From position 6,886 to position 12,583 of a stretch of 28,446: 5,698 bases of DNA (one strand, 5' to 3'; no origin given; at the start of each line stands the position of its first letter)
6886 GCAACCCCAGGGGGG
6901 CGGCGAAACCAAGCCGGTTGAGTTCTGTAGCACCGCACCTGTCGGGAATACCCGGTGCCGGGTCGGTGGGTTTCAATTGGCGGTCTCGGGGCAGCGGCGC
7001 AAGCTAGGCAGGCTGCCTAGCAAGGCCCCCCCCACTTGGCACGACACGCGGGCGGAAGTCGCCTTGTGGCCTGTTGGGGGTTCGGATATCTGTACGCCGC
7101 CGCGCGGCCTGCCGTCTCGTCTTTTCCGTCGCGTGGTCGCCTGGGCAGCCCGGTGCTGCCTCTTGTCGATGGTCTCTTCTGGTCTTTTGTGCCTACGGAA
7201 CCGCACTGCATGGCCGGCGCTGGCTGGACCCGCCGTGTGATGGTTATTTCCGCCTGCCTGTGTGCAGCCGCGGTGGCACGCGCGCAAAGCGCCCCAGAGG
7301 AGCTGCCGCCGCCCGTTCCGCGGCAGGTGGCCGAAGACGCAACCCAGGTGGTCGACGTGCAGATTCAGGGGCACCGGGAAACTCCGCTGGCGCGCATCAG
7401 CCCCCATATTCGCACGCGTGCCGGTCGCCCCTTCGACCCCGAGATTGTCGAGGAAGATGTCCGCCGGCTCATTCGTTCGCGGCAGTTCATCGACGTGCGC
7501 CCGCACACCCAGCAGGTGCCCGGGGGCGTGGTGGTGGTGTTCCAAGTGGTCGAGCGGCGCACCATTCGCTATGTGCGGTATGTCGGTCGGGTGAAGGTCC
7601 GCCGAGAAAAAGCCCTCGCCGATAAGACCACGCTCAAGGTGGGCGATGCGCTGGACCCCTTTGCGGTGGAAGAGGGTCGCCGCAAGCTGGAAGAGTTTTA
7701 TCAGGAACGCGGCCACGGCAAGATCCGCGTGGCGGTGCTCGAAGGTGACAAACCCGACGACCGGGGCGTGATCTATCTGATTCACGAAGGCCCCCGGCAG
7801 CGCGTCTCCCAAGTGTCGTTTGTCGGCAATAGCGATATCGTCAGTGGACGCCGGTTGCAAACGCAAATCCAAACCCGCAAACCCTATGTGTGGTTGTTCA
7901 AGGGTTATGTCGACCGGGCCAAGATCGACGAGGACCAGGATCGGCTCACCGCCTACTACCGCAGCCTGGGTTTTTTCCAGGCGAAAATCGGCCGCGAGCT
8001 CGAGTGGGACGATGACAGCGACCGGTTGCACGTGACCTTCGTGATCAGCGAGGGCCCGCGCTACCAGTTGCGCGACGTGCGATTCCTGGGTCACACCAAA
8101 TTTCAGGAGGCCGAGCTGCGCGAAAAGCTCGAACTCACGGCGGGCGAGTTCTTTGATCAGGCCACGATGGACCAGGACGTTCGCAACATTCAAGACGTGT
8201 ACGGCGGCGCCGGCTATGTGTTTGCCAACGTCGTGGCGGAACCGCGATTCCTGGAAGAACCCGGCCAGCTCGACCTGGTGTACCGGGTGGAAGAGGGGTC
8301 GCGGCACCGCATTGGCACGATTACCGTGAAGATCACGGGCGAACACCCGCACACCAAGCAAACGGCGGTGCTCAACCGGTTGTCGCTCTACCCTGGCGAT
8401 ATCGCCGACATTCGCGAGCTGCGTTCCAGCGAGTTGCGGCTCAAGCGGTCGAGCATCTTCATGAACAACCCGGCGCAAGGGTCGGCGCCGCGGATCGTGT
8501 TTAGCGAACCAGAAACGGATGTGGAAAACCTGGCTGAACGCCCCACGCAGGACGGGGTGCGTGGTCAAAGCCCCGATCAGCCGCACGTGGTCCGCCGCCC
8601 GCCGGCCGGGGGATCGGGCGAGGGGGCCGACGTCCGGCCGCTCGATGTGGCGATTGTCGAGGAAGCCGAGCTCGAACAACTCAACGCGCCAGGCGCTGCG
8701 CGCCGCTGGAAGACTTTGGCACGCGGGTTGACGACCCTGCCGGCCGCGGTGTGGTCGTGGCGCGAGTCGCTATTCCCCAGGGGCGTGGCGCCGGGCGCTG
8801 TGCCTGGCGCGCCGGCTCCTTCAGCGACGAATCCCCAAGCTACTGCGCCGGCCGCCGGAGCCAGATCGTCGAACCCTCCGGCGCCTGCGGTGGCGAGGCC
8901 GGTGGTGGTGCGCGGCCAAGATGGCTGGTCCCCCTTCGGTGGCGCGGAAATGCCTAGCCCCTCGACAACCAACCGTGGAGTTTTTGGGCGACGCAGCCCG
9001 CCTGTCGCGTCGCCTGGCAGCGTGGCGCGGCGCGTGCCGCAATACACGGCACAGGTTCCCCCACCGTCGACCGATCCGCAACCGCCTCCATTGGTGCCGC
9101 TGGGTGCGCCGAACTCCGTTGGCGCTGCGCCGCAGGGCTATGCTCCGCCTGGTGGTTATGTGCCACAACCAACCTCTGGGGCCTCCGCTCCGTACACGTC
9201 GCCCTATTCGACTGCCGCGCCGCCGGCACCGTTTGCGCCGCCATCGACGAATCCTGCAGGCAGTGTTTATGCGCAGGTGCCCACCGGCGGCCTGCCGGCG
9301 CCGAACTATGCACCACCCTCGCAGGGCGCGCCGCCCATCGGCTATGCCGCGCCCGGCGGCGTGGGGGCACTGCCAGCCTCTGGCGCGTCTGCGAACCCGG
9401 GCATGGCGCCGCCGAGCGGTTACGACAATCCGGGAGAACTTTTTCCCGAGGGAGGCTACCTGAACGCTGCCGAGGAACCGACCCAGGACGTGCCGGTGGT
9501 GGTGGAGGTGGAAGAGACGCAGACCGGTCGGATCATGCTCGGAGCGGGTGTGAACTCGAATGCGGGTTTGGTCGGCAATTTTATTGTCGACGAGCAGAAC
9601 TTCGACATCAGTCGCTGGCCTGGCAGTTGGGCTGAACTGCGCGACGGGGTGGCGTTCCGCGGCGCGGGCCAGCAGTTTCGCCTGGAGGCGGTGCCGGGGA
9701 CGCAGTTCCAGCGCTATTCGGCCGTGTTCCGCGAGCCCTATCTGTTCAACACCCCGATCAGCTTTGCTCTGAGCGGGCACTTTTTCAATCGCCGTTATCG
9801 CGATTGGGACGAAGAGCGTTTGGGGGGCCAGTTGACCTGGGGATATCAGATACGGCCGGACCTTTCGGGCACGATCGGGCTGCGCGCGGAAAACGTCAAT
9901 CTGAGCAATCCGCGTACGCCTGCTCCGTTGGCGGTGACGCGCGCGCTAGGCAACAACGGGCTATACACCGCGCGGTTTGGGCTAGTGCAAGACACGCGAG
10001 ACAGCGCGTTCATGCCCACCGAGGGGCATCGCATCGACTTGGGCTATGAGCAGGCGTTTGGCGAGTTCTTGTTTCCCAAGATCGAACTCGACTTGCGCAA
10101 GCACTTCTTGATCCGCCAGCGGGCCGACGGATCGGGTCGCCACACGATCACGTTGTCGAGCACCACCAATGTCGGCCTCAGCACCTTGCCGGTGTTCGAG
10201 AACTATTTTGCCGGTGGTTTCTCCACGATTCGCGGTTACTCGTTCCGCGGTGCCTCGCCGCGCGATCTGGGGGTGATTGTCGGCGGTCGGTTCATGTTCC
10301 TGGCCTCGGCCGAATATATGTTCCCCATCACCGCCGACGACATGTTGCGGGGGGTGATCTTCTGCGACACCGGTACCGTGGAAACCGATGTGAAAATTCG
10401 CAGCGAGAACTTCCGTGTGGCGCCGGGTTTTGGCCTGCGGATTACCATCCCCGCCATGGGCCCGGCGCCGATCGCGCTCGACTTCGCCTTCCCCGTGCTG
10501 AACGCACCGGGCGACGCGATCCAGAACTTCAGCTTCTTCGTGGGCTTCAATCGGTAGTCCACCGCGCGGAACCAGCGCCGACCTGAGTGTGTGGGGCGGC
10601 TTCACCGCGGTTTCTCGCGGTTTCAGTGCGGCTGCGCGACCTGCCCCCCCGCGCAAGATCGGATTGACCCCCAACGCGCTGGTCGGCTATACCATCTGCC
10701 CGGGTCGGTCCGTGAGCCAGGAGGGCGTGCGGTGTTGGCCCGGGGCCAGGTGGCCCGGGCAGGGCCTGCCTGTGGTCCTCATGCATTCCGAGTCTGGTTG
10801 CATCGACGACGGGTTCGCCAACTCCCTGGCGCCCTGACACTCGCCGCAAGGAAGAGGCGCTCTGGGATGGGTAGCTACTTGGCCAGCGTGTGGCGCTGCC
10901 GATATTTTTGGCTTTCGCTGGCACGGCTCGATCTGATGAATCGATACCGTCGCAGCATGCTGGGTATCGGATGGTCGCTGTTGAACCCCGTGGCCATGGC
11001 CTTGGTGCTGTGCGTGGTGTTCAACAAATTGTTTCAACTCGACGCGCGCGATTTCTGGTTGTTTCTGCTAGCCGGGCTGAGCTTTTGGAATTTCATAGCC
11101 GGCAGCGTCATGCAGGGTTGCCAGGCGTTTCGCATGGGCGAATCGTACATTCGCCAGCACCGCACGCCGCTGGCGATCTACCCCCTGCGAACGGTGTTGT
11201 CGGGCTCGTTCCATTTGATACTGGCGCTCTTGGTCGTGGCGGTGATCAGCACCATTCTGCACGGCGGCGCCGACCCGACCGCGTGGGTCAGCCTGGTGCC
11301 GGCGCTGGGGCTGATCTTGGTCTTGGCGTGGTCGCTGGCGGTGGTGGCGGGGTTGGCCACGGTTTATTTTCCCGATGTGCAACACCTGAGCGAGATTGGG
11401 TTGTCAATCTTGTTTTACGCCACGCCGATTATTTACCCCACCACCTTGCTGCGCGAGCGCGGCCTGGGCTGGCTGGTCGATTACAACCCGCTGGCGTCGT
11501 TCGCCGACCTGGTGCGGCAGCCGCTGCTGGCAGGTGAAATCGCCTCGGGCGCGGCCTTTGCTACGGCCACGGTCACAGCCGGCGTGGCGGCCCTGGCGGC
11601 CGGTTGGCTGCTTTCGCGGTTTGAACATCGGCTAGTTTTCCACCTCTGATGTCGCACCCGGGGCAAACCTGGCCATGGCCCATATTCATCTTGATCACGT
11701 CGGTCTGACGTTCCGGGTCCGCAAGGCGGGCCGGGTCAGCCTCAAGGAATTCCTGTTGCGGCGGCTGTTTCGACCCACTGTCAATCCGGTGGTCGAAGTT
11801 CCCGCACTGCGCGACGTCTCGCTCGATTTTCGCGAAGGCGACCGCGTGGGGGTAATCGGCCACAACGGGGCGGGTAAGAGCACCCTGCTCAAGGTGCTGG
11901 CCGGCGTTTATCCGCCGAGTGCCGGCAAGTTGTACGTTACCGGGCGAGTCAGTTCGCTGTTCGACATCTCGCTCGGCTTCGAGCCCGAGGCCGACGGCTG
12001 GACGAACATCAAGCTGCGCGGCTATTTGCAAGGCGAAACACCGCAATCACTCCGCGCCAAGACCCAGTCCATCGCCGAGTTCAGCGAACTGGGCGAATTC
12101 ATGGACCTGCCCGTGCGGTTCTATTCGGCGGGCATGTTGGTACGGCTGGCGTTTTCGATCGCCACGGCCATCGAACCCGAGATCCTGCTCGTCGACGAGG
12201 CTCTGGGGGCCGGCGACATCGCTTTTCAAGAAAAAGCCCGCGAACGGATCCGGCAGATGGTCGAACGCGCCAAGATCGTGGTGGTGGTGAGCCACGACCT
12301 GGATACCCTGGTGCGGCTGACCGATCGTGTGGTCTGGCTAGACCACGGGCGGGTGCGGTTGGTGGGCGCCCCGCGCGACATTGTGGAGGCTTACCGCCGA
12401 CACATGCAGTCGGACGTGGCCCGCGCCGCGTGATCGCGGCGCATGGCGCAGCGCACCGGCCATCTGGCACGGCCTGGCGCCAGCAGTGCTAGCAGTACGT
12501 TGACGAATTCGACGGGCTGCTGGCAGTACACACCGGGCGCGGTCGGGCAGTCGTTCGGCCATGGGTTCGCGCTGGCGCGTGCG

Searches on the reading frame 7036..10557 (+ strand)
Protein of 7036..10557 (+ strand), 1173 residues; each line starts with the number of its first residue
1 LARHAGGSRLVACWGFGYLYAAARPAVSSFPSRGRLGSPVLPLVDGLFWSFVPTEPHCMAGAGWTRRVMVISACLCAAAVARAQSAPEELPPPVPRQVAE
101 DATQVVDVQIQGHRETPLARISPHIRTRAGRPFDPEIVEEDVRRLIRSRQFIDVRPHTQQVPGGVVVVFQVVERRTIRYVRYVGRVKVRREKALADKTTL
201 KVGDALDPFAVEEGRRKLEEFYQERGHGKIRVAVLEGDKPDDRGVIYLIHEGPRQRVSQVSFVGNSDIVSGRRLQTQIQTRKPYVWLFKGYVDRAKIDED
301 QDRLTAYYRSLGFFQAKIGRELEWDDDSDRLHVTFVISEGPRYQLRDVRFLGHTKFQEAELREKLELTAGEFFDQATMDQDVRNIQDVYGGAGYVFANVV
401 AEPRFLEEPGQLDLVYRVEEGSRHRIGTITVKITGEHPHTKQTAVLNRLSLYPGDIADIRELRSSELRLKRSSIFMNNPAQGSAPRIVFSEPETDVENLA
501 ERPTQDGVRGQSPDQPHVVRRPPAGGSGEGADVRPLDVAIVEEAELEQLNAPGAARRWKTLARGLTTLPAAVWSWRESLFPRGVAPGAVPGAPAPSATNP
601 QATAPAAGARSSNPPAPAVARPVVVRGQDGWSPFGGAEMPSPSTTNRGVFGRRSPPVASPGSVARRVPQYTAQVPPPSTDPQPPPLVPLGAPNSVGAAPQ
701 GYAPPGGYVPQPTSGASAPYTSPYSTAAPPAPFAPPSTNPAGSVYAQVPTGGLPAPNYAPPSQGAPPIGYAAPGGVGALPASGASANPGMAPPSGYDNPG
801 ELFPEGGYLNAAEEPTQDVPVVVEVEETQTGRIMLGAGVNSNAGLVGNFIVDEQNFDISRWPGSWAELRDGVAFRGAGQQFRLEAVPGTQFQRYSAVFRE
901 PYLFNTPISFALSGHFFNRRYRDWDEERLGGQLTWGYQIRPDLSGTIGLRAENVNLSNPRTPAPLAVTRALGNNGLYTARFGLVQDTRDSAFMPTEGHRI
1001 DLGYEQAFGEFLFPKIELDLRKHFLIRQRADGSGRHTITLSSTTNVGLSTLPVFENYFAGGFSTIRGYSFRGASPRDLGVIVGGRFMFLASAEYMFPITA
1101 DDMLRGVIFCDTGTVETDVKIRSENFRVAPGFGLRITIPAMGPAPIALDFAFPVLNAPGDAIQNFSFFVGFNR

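Call 6: search_protein_families(library=pfam, proteins=[window:7036-10557:+], max_evalue=0.001)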
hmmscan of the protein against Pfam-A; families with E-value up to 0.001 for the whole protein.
window:7036-10557:+ (1173 aa): 3 families
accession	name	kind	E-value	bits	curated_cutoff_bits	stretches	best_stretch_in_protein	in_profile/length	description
PF01103.29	Omp85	-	9.7e-50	170.3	24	1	874-1170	2-322/325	Omp85 superfamily domain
PF07244.20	POTRA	-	3.9e-41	140.1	21.3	4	343-421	1-79/79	Surface antigen variable number repeat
PF08479.16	POTRA_2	-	2.2e-05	24.6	24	1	345-404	3-62/76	POTRA domain, ShlB-type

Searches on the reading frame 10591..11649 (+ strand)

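Call 6: search_protein_families(library=pfam, proteins=[window:10591-11649:+], max_evalue=0.001)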
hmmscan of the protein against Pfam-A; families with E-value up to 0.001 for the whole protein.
window:10591-11649:+ (352 aa): 1 family
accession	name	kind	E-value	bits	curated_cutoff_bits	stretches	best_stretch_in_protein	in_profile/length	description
PF01061.29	ABC2_membrane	-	2.7e-13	50.4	26.9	1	109-310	5-208/211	ABC-2 type transporter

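Call 14: search_protein_families(library=ncbifam, proteins=[window:10591-11649:+], max_evalue=0.001)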
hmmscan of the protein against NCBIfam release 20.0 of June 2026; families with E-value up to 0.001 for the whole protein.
window:10591-11649:+ (352 aa): 2 families
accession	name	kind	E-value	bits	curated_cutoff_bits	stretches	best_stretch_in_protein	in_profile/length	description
NF050109.1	galactan_ABC_perm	equivalog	1.3e-35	123.2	380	1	97-348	14-268/272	galactan export ABC transporter permease subunit Wzm/RfbD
NF050053.1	CapPschTportKpsM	equivalog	9.8e-09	35.5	300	1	122-310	21-215/257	capsule polysaccharide transporter KpsM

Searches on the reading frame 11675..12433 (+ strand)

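Call 6: search_protein_families(library=pfam, proteins=[window:11675-12433:+], max_evalue=0.001)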
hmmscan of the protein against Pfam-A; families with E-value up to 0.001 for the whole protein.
window:11675-12433:+ (252 aa): 1 family
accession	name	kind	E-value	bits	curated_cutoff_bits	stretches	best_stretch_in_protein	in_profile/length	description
PF00005.33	ABC_tran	-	4.6e-18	66.6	25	1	45-177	1-136/137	ABC transporter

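Call 14: search_protein_families(library=ncbifam, proteins=[window:11675-12433:+], max_evalue=0.001)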
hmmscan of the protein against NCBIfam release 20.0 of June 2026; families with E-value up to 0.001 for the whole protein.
window:11675-12433:+ (252 aa): 183 families (the best 25 are shown)
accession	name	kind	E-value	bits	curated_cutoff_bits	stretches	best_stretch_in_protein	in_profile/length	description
NF050108.1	galactan_ABC_ATP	equivalog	2.2e-73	246.5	400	1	37-242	37-242/244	galactan export ABC transporter ATP-binding subunit Wzt/RfbE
NF010065.0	PRK13545.1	equivalog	3.1e-45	154.9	538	1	44-244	39-238/549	teichoic acids export protein ATP-binding subunit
NF010066.0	PRK13546.1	equivalog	1.4e-43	149.2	320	1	41-245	36-239/264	teichoic acids export ABC transporter ATP-binding subunit TagH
TIGR01188.1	drrA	subfamily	1.1e-27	97.1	312.45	1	41-237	5-212/302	daunorubicin resistance ABC transporter, ATP-binding protein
TIGR00968.1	3a0106s01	subfamily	2.4e-26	92.7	342.75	2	118-239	99-221/237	sulfate ABC transporter ATP-binding protein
TIGR04521.1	ECF_ATPase_2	equivalog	7.8e-26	90.8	330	2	151-243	146-239/279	energy-coupling factor transporter ATPase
NF040933.2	ABC_arch_GlcV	equivalog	3.2e-25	88.8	450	2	124-239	116-232/357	glucose ABC transporter ATP-binding protein GlcV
TIGR01186.1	proV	subfamily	4.3e-25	88.6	326.6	1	44-238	8-219/363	betaine/proline/choline family ABC transporter ATP-binding protein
NF010068.0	PRK13548.1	equivalog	1.6e-24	86.4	261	2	163-239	157-233/261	heme ABC transporter ATP-binding protein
TIGR03265.1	PhnT2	equivalog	4.4e-24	85.4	457.7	2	151-239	136-225/353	putative 2-aminoethylphosphonate ABC transporter ATP-binding protein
TIGR04520.1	ECF_ATPase_1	equivalog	6.7e-24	84.7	315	2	41-91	14-64/269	energy-coupling factor transporter ATPase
TIGR01184.1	ntrCD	subfamily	7.1e-24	84.7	291.8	2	139-232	104-198/230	nitrate ABC transporter ATP-binding protein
NF007082.0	PRK09536.1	equivalog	3.1e-23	82.5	537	2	127-239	118-229/402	corrinoid ABC transporter ATPase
TIGR03375.1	type_I_sec_LssB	subfamily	5.1e-23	81.2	693.1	2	42-90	480-528/696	type I secretion system permease/ATPase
TIGR03873.1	F420-0_ABC_ATP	hypoth_equivalog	5.9e-23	81.4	372.4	2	114-237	103-225/256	putative F420-0 ABC transporter ATP-binding protein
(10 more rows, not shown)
